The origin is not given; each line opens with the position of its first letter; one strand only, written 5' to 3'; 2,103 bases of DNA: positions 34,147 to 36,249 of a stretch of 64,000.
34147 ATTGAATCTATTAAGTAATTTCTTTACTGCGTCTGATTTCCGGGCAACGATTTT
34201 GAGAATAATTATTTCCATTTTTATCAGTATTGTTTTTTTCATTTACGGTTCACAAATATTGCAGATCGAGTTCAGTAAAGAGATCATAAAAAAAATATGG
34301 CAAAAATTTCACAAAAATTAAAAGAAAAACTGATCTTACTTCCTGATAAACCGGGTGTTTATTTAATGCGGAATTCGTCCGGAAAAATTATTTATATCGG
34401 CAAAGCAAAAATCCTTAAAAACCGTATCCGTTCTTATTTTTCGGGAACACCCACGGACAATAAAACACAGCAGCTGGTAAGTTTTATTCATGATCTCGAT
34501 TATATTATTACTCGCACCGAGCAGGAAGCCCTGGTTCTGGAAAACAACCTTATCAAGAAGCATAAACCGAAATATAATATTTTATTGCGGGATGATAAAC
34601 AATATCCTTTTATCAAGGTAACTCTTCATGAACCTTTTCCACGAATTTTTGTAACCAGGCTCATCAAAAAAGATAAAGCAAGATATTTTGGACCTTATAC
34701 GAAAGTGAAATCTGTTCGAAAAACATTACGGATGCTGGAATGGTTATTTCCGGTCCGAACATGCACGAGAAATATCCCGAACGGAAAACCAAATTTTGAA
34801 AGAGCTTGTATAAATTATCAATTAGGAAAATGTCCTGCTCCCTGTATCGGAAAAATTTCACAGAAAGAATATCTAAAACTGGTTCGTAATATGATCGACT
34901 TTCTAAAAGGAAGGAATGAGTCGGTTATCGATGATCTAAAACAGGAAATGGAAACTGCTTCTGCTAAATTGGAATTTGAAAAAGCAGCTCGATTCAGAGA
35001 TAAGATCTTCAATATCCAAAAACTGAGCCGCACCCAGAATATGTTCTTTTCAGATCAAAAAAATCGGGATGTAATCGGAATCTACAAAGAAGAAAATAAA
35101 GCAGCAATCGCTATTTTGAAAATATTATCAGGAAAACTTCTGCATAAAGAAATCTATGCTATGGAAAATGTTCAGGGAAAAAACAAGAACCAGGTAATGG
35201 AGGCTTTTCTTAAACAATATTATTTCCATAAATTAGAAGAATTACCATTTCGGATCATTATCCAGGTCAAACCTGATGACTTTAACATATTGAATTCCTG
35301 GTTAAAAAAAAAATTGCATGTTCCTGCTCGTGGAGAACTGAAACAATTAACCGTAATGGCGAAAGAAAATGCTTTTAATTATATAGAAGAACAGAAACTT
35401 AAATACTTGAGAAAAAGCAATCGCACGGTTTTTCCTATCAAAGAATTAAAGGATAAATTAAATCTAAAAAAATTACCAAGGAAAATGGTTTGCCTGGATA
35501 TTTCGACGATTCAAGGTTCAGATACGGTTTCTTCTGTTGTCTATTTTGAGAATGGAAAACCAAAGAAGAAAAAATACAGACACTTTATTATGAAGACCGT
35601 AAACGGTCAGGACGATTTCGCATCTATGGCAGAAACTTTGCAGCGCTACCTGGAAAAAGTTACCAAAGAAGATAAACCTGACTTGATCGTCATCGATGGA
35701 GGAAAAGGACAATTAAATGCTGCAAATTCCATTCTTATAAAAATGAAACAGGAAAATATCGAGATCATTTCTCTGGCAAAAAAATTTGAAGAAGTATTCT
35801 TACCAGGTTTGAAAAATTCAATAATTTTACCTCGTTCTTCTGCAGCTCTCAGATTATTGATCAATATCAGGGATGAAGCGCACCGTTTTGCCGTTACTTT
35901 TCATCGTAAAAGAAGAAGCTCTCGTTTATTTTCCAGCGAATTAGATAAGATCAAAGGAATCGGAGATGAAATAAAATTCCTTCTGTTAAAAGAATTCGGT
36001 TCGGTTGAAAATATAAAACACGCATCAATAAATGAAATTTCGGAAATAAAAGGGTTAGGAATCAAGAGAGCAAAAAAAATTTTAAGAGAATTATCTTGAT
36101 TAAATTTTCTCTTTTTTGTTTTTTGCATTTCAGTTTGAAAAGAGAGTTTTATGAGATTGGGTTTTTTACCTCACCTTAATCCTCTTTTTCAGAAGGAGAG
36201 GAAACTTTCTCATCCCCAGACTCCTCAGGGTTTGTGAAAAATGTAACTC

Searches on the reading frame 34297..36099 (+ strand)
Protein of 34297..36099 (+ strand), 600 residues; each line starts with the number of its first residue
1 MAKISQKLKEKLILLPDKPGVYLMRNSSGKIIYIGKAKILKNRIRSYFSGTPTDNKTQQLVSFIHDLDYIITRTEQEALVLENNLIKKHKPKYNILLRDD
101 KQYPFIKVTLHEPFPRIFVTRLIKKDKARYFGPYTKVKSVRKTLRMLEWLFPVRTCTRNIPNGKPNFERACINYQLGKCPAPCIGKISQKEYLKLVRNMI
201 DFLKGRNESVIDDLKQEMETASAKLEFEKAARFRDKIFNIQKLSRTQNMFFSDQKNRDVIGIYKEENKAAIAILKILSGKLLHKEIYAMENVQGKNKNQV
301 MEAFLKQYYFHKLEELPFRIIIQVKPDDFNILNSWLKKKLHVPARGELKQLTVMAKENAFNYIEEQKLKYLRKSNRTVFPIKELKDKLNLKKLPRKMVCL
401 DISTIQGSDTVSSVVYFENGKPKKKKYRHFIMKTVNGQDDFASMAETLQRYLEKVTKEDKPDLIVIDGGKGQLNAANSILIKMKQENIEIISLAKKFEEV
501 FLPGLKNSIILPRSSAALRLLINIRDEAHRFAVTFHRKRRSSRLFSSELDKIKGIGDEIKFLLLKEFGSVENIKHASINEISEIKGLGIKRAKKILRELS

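Call 59: search_protein_families(library=pfam, proteins=[window:34297-36099:+], max_evalue=0.0001)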
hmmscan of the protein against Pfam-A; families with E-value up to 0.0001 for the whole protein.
window:34297-36099:+ (600 aa): 6 families
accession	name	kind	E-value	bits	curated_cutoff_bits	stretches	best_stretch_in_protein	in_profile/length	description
PF08459.17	UvrC_RNaseH_dom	-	2e-51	174.4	22.3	1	386-533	2-159/159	UvrC RNAse H endonuclease domain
PF22920.2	UvrC_RNaseH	-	3e-23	82.4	24.3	1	256-365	1-115/116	UvrC Ribonuclease H-like domain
PF14520.12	HHH_5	-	2.3e-11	44.4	27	1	547-599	2-55/57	Helix-hairpin-helix domain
PF01541.30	GIY-YIG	-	3.4e-11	43.7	22.6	1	19-94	2-78/78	GIY-YIG catalytic domain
PF02151.25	UVR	-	3.6e-10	39.7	21.5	1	208-242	1-35/36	UvrB/uvrC motif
PF12826.13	HHH_2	-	4.9e-06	27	27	1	552-596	8-52/64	Helix-hairpin-helix motif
